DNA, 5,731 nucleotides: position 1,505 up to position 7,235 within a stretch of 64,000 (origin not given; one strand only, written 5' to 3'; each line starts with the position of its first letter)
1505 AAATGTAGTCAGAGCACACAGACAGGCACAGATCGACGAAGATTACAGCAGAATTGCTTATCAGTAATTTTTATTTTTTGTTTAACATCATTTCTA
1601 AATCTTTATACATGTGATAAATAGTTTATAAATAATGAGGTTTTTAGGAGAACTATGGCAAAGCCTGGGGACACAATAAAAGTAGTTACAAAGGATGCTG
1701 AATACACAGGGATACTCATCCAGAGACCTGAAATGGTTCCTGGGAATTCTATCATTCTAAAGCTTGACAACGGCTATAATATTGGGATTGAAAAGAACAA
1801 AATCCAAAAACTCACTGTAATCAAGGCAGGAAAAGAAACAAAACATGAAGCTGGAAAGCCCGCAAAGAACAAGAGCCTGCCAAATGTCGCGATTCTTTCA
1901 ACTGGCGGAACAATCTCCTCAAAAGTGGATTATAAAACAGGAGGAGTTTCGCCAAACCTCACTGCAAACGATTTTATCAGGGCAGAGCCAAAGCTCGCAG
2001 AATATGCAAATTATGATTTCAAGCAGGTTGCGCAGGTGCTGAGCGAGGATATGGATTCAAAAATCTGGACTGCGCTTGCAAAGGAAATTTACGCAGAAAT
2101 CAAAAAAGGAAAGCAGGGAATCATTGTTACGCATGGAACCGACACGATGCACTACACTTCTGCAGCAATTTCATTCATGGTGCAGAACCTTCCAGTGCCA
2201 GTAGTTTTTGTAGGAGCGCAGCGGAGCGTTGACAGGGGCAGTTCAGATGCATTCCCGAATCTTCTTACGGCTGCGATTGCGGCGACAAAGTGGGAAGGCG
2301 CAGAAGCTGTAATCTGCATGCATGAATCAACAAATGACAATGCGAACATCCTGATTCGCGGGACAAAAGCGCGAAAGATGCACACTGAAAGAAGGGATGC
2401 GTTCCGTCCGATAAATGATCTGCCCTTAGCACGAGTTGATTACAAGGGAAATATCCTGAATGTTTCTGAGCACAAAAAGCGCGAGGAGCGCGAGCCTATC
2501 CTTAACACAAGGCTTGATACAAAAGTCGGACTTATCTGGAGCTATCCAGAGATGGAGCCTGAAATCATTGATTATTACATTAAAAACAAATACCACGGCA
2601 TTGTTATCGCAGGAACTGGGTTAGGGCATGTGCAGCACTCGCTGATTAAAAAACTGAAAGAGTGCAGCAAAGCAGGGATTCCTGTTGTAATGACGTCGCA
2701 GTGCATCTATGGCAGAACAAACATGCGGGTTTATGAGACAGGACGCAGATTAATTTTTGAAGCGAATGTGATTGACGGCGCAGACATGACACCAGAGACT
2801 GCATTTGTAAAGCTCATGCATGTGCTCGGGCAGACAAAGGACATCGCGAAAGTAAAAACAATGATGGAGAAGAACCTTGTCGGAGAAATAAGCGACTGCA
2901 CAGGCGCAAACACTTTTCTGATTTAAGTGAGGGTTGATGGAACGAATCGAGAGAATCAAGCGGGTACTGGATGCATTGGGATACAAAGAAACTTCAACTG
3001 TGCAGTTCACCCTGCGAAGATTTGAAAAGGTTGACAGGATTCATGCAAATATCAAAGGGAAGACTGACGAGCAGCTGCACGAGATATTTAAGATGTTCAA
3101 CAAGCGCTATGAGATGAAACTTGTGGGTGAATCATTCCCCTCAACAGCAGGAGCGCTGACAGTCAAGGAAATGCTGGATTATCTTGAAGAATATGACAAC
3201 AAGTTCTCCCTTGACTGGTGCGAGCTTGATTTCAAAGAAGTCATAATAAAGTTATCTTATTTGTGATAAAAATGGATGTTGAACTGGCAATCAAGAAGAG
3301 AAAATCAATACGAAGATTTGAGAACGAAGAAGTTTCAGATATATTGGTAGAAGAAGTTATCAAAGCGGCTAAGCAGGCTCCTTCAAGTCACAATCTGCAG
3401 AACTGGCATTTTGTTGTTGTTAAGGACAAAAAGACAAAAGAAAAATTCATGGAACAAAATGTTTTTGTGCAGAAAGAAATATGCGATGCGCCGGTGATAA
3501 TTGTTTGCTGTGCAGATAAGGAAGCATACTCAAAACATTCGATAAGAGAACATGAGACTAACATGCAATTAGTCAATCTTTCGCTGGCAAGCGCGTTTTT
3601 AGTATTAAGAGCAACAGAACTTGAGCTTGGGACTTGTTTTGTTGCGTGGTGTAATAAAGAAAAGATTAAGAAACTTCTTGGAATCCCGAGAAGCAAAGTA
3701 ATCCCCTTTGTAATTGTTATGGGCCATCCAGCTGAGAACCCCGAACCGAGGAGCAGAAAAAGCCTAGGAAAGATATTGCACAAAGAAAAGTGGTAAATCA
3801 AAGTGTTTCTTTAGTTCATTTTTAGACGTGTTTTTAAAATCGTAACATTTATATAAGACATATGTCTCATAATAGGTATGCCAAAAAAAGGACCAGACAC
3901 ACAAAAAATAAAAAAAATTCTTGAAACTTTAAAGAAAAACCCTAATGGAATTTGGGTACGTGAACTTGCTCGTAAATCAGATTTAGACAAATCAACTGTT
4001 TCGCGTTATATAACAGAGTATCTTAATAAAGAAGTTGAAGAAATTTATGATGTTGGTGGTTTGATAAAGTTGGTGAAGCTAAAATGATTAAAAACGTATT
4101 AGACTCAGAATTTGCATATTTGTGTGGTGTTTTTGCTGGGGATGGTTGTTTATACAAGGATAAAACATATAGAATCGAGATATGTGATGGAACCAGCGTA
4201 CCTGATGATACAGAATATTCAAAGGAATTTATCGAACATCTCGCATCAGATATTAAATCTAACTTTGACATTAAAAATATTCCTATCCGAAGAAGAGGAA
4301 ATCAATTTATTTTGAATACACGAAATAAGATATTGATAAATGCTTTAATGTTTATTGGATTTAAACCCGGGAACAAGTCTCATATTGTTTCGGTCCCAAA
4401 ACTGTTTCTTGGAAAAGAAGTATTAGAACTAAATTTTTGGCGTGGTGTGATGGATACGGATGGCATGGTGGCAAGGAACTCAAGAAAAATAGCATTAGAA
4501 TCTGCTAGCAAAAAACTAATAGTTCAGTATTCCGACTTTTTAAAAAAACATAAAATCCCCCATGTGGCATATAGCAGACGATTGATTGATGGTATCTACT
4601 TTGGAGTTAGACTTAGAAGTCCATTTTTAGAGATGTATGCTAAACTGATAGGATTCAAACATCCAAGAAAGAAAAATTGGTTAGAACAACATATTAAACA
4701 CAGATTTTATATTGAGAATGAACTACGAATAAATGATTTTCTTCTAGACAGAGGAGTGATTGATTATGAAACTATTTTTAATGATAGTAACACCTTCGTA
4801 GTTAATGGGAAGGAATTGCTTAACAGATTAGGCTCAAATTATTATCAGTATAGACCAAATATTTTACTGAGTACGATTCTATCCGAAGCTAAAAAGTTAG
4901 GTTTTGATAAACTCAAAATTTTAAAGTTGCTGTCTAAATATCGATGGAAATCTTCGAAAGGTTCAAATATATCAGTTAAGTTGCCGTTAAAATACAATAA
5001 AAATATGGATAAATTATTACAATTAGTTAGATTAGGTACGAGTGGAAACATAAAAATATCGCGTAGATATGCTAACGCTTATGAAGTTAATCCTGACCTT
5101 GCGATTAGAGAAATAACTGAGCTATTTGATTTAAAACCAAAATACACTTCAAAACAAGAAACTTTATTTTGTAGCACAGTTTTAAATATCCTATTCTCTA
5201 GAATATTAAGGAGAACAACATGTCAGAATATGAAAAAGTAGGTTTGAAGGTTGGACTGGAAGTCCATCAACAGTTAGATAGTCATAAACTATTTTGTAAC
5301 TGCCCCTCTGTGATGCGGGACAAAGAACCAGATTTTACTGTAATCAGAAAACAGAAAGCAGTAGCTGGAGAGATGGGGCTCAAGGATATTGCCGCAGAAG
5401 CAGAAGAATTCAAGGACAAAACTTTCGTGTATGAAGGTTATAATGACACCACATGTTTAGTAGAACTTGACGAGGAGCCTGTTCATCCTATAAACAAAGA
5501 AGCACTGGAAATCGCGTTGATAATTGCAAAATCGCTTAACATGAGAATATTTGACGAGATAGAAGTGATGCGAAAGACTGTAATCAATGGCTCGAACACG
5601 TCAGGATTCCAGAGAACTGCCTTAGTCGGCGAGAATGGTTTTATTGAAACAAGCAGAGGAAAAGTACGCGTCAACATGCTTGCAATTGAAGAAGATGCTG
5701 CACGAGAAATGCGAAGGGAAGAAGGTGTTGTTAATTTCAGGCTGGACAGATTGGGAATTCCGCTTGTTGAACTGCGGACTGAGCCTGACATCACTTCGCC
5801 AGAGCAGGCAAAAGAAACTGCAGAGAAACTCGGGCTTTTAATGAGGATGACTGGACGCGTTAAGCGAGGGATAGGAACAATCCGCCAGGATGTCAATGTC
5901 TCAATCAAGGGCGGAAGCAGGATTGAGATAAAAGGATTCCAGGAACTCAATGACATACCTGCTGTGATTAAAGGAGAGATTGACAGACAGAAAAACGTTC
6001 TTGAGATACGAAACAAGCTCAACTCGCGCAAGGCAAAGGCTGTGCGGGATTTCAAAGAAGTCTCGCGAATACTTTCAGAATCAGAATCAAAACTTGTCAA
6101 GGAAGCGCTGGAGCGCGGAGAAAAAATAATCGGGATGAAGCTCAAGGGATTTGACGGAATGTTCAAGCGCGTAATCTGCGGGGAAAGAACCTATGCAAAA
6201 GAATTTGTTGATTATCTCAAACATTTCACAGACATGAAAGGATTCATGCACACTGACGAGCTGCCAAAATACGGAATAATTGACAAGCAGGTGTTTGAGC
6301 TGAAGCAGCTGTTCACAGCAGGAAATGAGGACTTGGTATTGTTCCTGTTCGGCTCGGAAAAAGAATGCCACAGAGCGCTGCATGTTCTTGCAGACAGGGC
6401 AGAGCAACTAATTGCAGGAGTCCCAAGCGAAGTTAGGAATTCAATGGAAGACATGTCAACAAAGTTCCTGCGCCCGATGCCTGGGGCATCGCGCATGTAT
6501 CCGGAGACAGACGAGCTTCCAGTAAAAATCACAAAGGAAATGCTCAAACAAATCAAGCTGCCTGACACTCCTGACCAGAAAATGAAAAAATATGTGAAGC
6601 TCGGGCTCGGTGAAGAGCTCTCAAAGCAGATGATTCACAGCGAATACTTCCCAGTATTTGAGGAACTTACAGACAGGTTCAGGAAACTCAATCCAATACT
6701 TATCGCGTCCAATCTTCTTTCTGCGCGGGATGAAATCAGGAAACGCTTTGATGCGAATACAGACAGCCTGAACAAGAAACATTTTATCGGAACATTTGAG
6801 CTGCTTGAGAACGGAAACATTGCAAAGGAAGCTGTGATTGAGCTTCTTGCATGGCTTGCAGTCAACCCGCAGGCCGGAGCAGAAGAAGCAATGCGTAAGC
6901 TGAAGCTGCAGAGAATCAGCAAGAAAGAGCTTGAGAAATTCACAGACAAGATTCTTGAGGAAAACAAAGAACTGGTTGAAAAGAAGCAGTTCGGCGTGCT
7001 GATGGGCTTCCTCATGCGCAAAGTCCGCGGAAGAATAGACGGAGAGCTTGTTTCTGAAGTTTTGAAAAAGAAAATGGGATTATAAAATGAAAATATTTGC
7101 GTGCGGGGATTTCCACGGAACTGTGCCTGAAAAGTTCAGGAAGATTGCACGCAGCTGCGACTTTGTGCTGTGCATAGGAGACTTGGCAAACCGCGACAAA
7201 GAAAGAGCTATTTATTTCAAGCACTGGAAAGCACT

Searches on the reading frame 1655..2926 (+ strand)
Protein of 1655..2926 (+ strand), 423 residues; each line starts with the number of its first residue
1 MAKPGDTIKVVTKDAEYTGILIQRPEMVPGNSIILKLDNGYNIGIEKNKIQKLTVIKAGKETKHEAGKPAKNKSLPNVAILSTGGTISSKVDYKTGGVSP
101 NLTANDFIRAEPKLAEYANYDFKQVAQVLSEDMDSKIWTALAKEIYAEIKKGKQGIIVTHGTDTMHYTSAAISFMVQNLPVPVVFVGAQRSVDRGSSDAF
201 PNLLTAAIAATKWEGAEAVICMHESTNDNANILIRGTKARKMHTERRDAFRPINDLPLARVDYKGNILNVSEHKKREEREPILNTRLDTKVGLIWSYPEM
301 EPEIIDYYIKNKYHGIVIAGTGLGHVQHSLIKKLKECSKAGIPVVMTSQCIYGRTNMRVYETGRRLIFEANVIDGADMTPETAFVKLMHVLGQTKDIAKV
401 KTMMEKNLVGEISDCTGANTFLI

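Call 66: search_protein_families(library=pfam, max_evalue=0.001, proteins=[window:1655-2926:+])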
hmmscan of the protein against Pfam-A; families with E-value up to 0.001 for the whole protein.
window:1655-2926:+ (423 aa): 3 families
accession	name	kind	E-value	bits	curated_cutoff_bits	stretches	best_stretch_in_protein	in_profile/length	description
PF00710.25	Asparaginase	-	1e-58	198.5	22.5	1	77-265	1-182/193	Asparaginase, N-terminal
PF17763.6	Asparaginase_C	-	1.2e-34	119.1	34.6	1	290-404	1-114/114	Glutaminase/Asparaginase C-terminal domain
PF18195.6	GatD_N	-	1.6e-17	63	25.7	1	2-56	1-54/54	GatD N-terminal domain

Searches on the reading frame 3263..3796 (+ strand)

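Call 66: search_protein_families(library=pfam, max_evalue=0.001, proteins=[window:3263-3796:+])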
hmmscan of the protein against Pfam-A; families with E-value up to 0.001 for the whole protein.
window:3263-3796:+ (177 aa): 2 families
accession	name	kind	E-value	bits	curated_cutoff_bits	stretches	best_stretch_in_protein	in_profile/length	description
PF00881.29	Nitroreductase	-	1.4e-26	94.1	23.5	2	10-62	1-53/167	Nitroreductase family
PF14512.11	TM1586_NiRdase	-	1.3e-14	54.8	27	1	113-173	91-150/215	Putative TM nitroreductase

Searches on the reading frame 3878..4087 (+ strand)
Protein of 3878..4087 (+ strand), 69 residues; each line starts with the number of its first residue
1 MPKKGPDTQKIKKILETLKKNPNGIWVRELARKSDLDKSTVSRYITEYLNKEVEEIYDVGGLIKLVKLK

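Call 66: search_protein_families(library=pfam, max_evalue=0.001, proteins=[window:3878-4087:+])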
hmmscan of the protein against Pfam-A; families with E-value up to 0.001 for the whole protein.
window:3878-4087:+ (69 aa): 5 families
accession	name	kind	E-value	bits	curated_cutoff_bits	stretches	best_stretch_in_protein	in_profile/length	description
PF13412.12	HTH_24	-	2.9e-07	30.4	21.9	1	10-51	4-44/48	Winged helix-turn-helix DNA-binding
PF09339.16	HTH_IclR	-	2.3e-06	27.7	22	1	13-45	7-39/52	IclR helix-turn-helix domain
PF01381.28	HTH_3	-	0.00045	20.6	23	0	28-48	13-33/55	Helix-turn-helix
PF01047.28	MarR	-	0.0007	19.9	24.6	1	13-46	7-39/59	MarR family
PF12802.13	MarR_2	-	0.00088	19.8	27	0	14-47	10-43/61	MarR family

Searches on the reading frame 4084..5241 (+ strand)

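Call 66: search_protein_families(library=pfam, max_evalue=0.001, proteins=[window:4084-5241:+])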
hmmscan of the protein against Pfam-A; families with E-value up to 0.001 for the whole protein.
window:4084-5241:+ (385 aa): 1 family
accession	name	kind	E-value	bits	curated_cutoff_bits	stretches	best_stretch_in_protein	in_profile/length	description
PF14528.11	LAGLIDADG_3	-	1e-09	38.9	22.5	1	115-164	3-54/82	LAGLIDADG-like domain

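Call 91: search_protein_families(library=ncbifam, max_evalue=0.001, proteins=[window:4084-5241:+])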
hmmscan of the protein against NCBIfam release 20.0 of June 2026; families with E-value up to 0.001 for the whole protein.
window:4084-5241:+ (385 aa): 1 family
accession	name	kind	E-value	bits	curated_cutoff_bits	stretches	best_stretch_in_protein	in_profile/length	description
NF011418.0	PRK14845.1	equivalog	8.4e-08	30.4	756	1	52-206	183-314/1049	translation initiation factor IF-2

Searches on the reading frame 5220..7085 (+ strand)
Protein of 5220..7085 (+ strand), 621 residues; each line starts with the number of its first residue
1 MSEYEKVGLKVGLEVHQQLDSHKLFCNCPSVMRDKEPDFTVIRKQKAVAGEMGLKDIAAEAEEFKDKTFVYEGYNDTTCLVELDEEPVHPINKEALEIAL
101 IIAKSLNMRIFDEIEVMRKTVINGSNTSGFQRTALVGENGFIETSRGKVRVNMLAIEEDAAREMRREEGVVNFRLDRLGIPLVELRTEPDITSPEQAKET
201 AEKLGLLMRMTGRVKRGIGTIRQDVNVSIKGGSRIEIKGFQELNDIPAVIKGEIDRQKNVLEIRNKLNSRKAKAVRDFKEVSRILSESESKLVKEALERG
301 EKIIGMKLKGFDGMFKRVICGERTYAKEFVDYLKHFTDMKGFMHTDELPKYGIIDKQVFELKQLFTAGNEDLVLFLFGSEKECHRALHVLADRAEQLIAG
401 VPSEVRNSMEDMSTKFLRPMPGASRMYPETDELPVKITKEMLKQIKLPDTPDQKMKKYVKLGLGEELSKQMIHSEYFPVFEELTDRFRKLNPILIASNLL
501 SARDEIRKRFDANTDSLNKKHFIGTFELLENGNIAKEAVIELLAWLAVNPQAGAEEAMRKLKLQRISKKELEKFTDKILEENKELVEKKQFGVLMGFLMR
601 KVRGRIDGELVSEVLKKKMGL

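Call 66: search_protein_families(library=pfam, max_evalue=0.001, proteins=[window:5220-7085:+])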
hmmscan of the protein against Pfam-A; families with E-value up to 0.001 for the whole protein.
window:5220-7085:+ (621 aa): 4 families
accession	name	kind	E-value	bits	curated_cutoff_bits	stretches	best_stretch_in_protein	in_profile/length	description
PF02934.20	GatB_N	-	7.2e-54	183.3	23.4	1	10-442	2-276/277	GatB/GatE catalytic domain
PF02637.23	GatB_Yqey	-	3.7e-16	59.8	27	1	511-619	34-148/148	GatB domain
PF02938.19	GAD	-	3.1e-10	40.6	23.4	1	294-387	2-95/95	GAD domain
PF09424.15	YqeY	-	1.7e-05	25.4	27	1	564-618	89-142/143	Yqey-like protein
